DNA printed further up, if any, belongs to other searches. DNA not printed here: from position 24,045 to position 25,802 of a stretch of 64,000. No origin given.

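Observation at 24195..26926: Two unusual fold-type II PLP enzymes occupy the place of YgeX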

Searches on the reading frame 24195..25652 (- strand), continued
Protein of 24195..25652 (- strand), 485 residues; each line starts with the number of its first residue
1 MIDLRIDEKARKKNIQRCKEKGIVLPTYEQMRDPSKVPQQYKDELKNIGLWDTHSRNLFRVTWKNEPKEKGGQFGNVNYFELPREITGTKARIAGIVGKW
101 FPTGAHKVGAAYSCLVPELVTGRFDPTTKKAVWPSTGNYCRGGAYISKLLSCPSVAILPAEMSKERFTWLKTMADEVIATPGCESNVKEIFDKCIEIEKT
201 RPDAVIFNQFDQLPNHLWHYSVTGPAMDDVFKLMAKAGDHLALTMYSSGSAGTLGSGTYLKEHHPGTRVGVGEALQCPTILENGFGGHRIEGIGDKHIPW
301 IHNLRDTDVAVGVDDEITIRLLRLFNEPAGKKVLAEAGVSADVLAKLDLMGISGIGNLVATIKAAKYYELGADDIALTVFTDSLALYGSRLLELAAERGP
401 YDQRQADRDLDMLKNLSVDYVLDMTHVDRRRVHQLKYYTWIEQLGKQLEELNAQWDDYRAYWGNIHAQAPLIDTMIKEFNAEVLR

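Call 31: find_related_loci(query=A2, collection=genome_contigs, flank=10000)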
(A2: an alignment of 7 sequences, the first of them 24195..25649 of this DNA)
Query A2 (484 aa) in genome_contigs; peptide patterns used: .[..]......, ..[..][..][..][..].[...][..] (x = any residue, [..] = any of these).
600 stretches matched a pattern (row limit reached: there are more); 596 encode a relative of the query (tblastn E <= 1e-3); the best 80 are kept; 80 distinct loci.
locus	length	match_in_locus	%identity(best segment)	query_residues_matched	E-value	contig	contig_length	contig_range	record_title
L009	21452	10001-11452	77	1-484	0e+0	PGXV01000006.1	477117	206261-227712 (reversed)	MAG: Spirochaetae bacterium HGW-Spirochaetae-3 08E140C01_z5_2013_Ig3399_v2_scaffold_83, whole genome shotgun sequence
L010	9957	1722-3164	73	1-481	0e+0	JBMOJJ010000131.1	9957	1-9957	MAG: Rhodoferax sp. isolate Deming_bin.564 contig21054, whole genome shotgun sequence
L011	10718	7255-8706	72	1-484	0e+0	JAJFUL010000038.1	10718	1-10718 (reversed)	MAG: Spirochaetaceae bacterium isolate bin.451 k141_2392154, whole genome shotgun sequence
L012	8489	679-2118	62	5-484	0e+0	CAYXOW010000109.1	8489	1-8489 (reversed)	MAG TPA_asm: uncultured Treponema sp. isolate SRP290908_co1_53 genome assembly, contig: NODE_12336_length_8489_cov_4.389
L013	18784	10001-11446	61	1-482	0e+0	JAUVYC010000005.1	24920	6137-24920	MAG: Spirochaetota bacterium isolate CSMAG_1232 CSMAG_1232_k141_943783_length_24920_cov_7.9710, whole genome shotgun seq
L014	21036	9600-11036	59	1-479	0e+0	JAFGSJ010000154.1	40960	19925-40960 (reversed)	MAG: bacterium isolate Zod_Metabat.886 k87_10953526, whole genome shotgun sequence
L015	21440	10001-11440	60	1-479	0e+0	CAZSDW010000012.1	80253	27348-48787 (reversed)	MAG TPA_asm: uncultured bacterium isolate SRP214966_co4_6 genome assembly, contig: NODE_117_length_80253_cov_8.859635, w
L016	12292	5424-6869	59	1-482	0e+0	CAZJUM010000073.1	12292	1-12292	MAG TPA_asm: uncultured Pseudomonadota bacterium isolate binchicken_co397_10 genome assembly, contig: NODE_664_length_12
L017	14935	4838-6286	59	1-482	0e+0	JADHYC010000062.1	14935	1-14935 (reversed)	MAG: Candidatus Neomarinimicrobiota bacterium isolate BS750m-G69 BS-750m-C6718, whole genome shotgun sequence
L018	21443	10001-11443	60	1-482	0e+0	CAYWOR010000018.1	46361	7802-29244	MAG TPA_asm: uncultured bacterium isolate SRP241326_co3_316 genome assembly, contig: NODE_1232_length_46361_cov_18.74359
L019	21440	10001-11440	60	1-479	0e+0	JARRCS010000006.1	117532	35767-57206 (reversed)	MAG: Halanaerobiales bacterium isolate DJKA113_NP-J24_bin.46 scaffold_30, whole genome shotgun sequence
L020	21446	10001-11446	60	1-482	0e+0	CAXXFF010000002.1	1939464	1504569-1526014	MAG: Marispirochaeta sp. isolate 0d38d6bb-cb51-48eb-adf8-254e7494e10b genome assembly, contig: contig_2, whole genome sh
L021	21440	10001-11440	59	1-479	0e+0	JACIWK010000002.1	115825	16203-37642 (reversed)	MAG: Candidatus Bipolaricaulota bacterium isolate MAG-24 Bipolaricaulaceae_C3_bin9_Scaffold_2, whole genome shotgun sequ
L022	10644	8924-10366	61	1-482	0e+0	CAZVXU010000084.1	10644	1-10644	MAG TPA_asm: uncultured Spirochaetaceae bacterium isolate binchicken_co8_286 genome assembly, contig: NODE_11941_length_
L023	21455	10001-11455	61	1-484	0e+0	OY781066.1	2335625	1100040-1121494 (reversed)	MAG: bacterium isolate 3f09b34d-3823-4943-8a24-52827942b81a genome assembly, chromosome: 1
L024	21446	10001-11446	59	1-482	0e+0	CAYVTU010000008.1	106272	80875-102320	MAG TPA_asm: uncultured Brachyspira sp. isolate binchicken_co20_182 genome assembly, contig: NODE_496_length_106272_cov_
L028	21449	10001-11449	59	1-482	0e+0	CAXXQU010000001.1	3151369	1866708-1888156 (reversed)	MAG: uncultured Aminiphilus sp. isolate a4575e0a-5ee9-430b-92c8-d05b1628a405 genome assembly, contig: contig_1, whole ge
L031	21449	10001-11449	58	1-482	0e+0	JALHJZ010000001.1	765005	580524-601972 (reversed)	MAG: Candidatus Bipolaricaulota bacterium isolate 8-LJY_034 scaffold_1, whole genome shotgun sequence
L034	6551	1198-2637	56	1-479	0e+0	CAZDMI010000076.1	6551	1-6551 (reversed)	MAG TPA_asm: uncultured Thermotogae bacterium isolate ERP127260_co1_75 genome assembly, contig: NODE_5555_length_6551_co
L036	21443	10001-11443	58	1-479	0e+0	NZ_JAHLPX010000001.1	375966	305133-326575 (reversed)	Anaerotignum sp. MSJ-24 M-24_ctg0003, whole genome shotgun sequence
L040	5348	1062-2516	57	1-482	0e+0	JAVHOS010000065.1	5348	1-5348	MAG: Ignavibacteriaceae bacterium isolate WB02no11_38_54 NODE_13438_length_5348_cov_40.985641, whole genome shotgun sequ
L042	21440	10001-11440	56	1-479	0e+0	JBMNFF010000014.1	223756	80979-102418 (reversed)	MAG: Bacillota bacterium isolate SBF912LR0HQ0014 contig_29690, whole genome shotgun sequence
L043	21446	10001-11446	58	1-482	0e+0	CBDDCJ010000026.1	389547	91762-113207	MAG: Opitutales bacterium isolate 338e4480-5d06-4493-be72-a91794ab404a genome assembly, contig: contig_26, whole genome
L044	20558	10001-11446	57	1-482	0e+0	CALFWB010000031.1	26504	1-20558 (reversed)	MAG: uncultured Anaerolineales bacterium isolate H1_Bin_METABAT__117_1_1 genome assembly, contig: c_000000110327, whole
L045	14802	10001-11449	58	1-482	0e+0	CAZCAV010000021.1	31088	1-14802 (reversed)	MAG TPA_asm: uncultured Oscillospiraceae bacterium isolate SRP192927_co4_294 genome assembly, contig: NODE_2330_length_3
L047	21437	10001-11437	58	1-479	0e+0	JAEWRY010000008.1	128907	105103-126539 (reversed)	MAG: Bacillota bacterium isolate OH_SBrB_85 k127_534991, whole genome shotgun sequence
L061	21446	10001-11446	56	1-482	0e+0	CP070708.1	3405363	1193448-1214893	MAG: Anaerolineaceae bacterium isolate bin52 chromosome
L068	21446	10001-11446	56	1-482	0e+0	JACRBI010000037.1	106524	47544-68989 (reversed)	MAG: Chloroflexi bacterium isolate NC_groundwater_1616_Pr3_B-0.1um_52_55 SR-2_scaffold_141_2822445, whole genome shotgun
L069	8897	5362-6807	56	1-482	0e+0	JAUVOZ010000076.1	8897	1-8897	MAG: Anaerolineae bacterium isolate CSMAG_649 CSMAG_649_k141_1437389_length_8897_cov_13.0000, whole genome shotgun seque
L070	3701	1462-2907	55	1-482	0e+0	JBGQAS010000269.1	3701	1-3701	MAG: Anaerolineaceae bacterium isolate OBJ2_061818_130_25 k141_366875_length_3701_cov_15.8407, whole genome shotgun sequ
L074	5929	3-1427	57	5-479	0e+0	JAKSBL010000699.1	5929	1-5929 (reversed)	MAG: Spirochaetes bacterium isolate MAG.183 k141_10441031, whole genome shotgun sequence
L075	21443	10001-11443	56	2-482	0e+0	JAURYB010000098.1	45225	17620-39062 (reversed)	MAG: Bacteroidales bacterium isolate E10_metabat.bin.71 E10_k141_196315, whole genome shotgun sequence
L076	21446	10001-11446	57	1-482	0e+0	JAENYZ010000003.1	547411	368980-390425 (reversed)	MAG: Anaerolineaceae bacterium isolate BL5_bin.11 BL5_bin11_NODE_7_length_547411_cov_57.164496, whole genome shotgun seq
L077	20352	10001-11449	56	1-482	0e+0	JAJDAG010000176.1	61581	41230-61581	MAG: candidate division KSB1 bacterium isolate OFTM72 OFTM72_175, whole genome shotgun sequence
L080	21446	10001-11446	55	1-482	0e+0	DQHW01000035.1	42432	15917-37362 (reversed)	MAG TPA_asm: Anaerolineaceae bacterium isolate UBA8523 contig_25303, whole genome shotgun sequence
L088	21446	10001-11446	57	1-479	0e+0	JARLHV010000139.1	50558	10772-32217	MAG: Desulfosporosinus sp. isolate MAG_BO295 MetaBAT2_Bin_295_Oxic_k141_1626037, whole genome shotgun sequence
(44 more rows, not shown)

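Call 36: search_protein_families(library=pfam, proteins=[L088:17220-18224:+, L047:12808-14187:+, L070:3068-3646:+, L076:8961-9911:+, L044:4183-5712:+, L061:5613-6701:+, L069:2042-2977:+, L015:2633-3211:+, L031:11427-12254:+, L068:5404-6963:+], max_evalue=0.001)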
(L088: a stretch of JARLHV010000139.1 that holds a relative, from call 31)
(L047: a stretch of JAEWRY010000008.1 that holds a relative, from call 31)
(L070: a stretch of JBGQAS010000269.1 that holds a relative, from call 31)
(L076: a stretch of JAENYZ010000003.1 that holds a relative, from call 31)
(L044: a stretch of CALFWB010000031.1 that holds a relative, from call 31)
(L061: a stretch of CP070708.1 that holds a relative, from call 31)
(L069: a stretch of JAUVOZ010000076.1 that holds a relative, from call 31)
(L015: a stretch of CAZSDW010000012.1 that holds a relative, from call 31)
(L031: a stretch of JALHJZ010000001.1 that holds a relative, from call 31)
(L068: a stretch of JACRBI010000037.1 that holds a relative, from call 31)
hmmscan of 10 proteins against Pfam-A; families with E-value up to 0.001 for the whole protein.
L088:17220-18224:+ (334 aa): 2 families
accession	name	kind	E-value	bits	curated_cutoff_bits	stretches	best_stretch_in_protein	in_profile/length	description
PF02729.26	OTCace_N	-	9.2e-42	143.1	29.9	1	8-152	1-148/148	Aspartate/ornithine carbamoyltransferase, carbamoyl-P binding domain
PF00185.30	OTCace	-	2.5e-30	106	29.4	1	179-329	16-156/157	Aspartate/ornithine carbamoyltransferase, Asp/Orn binding domain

L047:12808-14187:+ (459 aa): 2 families
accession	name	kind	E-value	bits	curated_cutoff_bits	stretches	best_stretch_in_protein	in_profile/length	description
PF01979.26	Amidohydro_1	-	3.2e-27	96.1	25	1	49-434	1-344/345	Amidohydrolase family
PF07969.17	Amidohydro_3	-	3.8e-15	56.8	29.7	2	300-418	361-468/472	Amidohydrolase family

L070:3068-3646:+ (192 aa): 0 families

L076:8961-9911:+ (316 aa): 1 family
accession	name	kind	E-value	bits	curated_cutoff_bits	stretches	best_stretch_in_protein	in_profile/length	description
PF00535.33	Glycos_transf_2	-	1.7e-34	119.7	23.3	1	7-167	1-164/168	Glycosyl transferase family 2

L044:4183-5712:+ (509 aa): 3 families
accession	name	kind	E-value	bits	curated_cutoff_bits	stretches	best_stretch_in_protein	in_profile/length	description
PF00005.33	ABC_tran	-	1.1e-49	168.9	25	2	26-170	4-137/137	ABC transporter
PF13304.12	AAA_21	-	1.1e-10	42.5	27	1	138-199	234-298/304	AAA domain, putative AbiEii toxin, Type IV TA system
PF09818.15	ABC_ATPase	-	0.00089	18.8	23.2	0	145-227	161-241/283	P-loop domain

L061:5613-6701:+ (362 aa): 1 family
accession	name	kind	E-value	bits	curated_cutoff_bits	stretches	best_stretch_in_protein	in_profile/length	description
PF02653.21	BPD_transp_2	-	8.2e-46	156.8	26.8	1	66-343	4-268/269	Branched-chain amino acid transport system / permease component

L069:2042-2977:+ (311 aa): 1 family
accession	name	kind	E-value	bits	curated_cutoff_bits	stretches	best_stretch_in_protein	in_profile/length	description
PF02653.21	BPD_transp_2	-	5.6e-36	124.5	26.8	1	23-286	10-269/269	Branched-chain amino acid transport system / permease component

L015:2633-3211:+ (192 aa): 2 families
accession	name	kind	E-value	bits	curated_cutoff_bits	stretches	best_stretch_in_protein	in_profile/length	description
PF12804.13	NTP_transf_3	-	5.3e-33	114.9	27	1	5-157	1-156/160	MobA-like NTP transferase domain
PF01128.25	IspD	-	1.1e-05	25.7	27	1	6-116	4-117/221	2-C-methyl-D-erythritol 4-phosphate cytidylyltransferase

L031:11427-12254:+ (275 aa): 2 families
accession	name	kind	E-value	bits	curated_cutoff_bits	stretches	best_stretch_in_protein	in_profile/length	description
PF13478.12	XdhC_C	-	4.9e-33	114.8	29.7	1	117-255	1-125/125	XdhC Rossmann domain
PF02625.21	XdhC_CoxI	-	2.3e-22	79.1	24.3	1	25-90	2-67/68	XdhC and CoxI family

L068:5404-6963:+ (519 aa): 2 families
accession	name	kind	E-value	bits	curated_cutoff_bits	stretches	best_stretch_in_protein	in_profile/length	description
PF01039.27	Carboxyl_trans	-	7.5e-187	622.3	22.3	1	32-517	2-493/493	Carboxyl transferase domain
PF03255.19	ACCA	-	8.4e-19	68.3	23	2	315-451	97-237/310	Acetyl co-enzyme A carboxylase carboxyltransferase-like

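Call 41: find_homologous_proteins(query=A1, max_evalue=1e-20)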
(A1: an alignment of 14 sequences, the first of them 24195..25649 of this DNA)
Query A1 (14 sequences) (484 aa, profile of the alignment): 7999 proteins with E <= 1e-20 among 8000 candidates; the best 120 are listed.
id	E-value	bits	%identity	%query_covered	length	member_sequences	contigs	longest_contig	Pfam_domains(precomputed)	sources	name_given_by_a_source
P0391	2.9e-231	786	-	-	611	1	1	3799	PF00291.32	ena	-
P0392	4.3e-210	716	-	-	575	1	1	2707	PF00291.32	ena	-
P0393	1.8e-206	704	56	99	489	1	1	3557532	PF00291.32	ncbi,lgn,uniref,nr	ncbi:pyridoxal-5-phosphate-dependent protein subunit beta [Anoxybacter fermentans]|uniref:Pyridoxal-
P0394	5.7e-206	703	61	99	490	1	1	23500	PF00291.32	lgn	-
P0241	7.4e-206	702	57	99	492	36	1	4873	PF00291.32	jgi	jgi:cysteine synthase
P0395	1.1e-205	702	62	100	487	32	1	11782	PF00291.32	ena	-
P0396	1.1e-205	702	62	100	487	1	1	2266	PF00291.32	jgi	-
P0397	1.4e-205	701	62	100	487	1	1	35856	PF00291.32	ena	-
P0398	2.2e-205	701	62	100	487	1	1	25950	PF00291.32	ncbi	-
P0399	5.4e-205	699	56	98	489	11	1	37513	PF00291.32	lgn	-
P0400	8.2e-205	699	57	100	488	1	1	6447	PF00291.32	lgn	-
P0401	8.7e-205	699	58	99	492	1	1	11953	PF00291.32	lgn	-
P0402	1.3e-204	698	58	99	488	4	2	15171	PF00291.32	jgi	-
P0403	1.6e-204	698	58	99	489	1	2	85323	PF00291.32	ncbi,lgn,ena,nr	ncbi:MAG: pyridoxal-phosphate dependent enzyme [Halanaerobiales bacterium]|nr:pyridoxal-phosphate de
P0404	1.9e-204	698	57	99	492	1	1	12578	PF00291.32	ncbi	-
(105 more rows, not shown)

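Call 49: predict_structure(alignment_id=A3)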
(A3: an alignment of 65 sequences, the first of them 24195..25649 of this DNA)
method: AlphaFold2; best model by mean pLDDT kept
length: 484 residues; sequences in the alignment: 65
mean_pLDDT: 89.8   pTM: 0.92
mean pLDDT of the five models: 89.8, 89.0, 89.0, 87.8, 87.1
residues with pLDDT >= 90: 322; 70-90: 136; 50-70: 22; < 50: 4
segments of 3 or more residues with pLDDT < 50: 292-294
pLDDT, mean of each block of 10 residues (from residue 1): 95 98 97 95 87 91 80 88 96 81 74 97 97 86 94 93 84 94 79 92 91 94 96 96 86 92 94 80 60 57 91 91 96 98 92 92 98 94 79 90 97 94 93 83 86 94 97 99 95
secondary structure, 60 per line:
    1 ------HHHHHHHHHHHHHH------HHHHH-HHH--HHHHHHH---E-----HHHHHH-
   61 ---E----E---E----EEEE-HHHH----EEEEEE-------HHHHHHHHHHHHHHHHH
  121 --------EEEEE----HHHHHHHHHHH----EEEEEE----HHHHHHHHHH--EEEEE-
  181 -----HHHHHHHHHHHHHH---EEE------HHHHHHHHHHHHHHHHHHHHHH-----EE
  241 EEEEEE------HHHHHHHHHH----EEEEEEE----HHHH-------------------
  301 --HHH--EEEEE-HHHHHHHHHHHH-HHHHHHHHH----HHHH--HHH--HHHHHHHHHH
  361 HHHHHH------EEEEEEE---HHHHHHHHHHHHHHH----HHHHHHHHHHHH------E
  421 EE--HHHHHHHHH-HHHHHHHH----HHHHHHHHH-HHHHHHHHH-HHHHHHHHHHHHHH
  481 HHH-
elements in order: H7-20 H27-31 H38-44 H54-59 E78-81 H83-86 E91-96 H104-120 E129-133 H138-148 E153-158 H163-172 E175-179 H186-199 E203-205 H212-233 E239-246 H253-262 E267-273 H278-281 E308-312 H314-325 H327-335 H340-343 H351-366 E373-379 H383-397 H402-413 E420-422 H425-433 H435-442 H447-455 H457-465 H467-483

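Call 52: fold_search(model_id=the predicted structure, library=pdb)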
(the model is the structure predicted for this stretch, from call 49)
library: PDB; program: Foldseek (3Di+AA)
matches with E <= 10: 1554; with E <= 0.001: 483
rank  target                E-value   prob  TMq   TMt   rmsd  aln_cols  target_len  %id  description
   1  4aec_B                3.2e-14  1.00  0.53  0.77   4.1       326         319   26  Crystal Structure of the Arabidopsis thaliana O-Acetyl-Serine-(Thiol)- Lyase C (released 2012-02-22)
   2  6c2h                  4.5e-14  1.00  0.57  0.79   3.7       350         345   23  Crystal Structures of Cystathionine beta-Synthase from Saccharomyces cerevisiae: the Structure of the Catalytic Core (released 2018-04-25)
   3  9rj1                  5.3e-14  1.00  0.55  0.82   3.6       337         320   24  S-methylcysteine synthase (BSAS4) from common bean in complex with PLP, BEZ, and GOL (released 2025-12-03)
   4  8b9y_B                9.7e-14  1.00  0.53  0.78   6.1       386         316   24  Cysteine Synthase from Trypanosoma cruzi with PLP and OAS (released 2023-05-31)
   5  4aec_A                1.2e-13  1.00  0.53  0.77   3.9       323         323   27  Crystal Structure of the Arabidopsis thaliana O-Acetyl-Serine-(Thiol)- Lyase C (released 2012-02-22)
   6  6c4p                  1.5e-13  1.00  0.57  0.78   3.5       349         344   23  Crystal Structures of Cystathionine beta-Synthase from Saccharomyces cerevisiae: the Structure of the PMP Complex (released 2018-04-25)
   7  6z3s_B                1.8e-13  1.00  0.54  0.56   4.3       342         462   21  Crystal structure of delta466-491 cystathionine beta-synthase from Toxoplasma gondii with O-Acetylserine (released 2021-06-02)
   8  8b9y_D                1.9e-13  1.00  0.51  0.75   5.1       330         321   25  Cysteine Synthase from Trypanosoma cruzi with PLP and OAS (released 2023-05-31)
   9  8sru_B                2.0e-13  1.00  0.53  0.79   3.4       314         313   24  Crystal structure of O-acetyl-L-serine sulfhydrylase A (CysK) from Staphylococcus aureus NCTC 8325 complexed with a se (released 2024-11-13)
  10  1ve1                  2.0e-13  1.00  0.52  0.81   3.4       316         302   23  Crystal Structure of T.th. HB8 O-acetylserine sulfhydrylase (released 2005-04-19)
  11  2q3d                  2.1e-13  1.00  0.52  0.80   3.3       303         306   22  2.2 A Resolution Crystal Structure of O-Acetylserine Sulfhydrylase (OASS) From MYCOBACTERIUM TUBERCULOSIS in Complex wit (released 2007-06-12)
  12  1z7w                  2.3e-13  1.00  0.53  0.77   4.4       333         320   24  Crystal Structure of O-Acetylserine Sulfhydrylase from Arabidopsis thaliana (released 2005-09-20)
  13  3vc3_F                2.7e-13  1.00  0.56  0.82   3.6       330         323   21  Crystal structure of beta-cyanoalanine synthase K95A mutant in soybean (released 2012-09-12)
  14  3bm5_A                3.3e-13  1.00  0.56  0.77   3.9       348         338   20  Crystal structure of O-acetyl-serine sulfhydrylase from Entamoeba histolytica in complex with cysteine (released 2008-04-01)
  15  5b1h_A                3.6e-13  1.00  0.52  0.80   3.5       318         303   21  Crystal structure of cystathionine beta-synthase from Lactobacillus plantarum (released 2016-12-07)
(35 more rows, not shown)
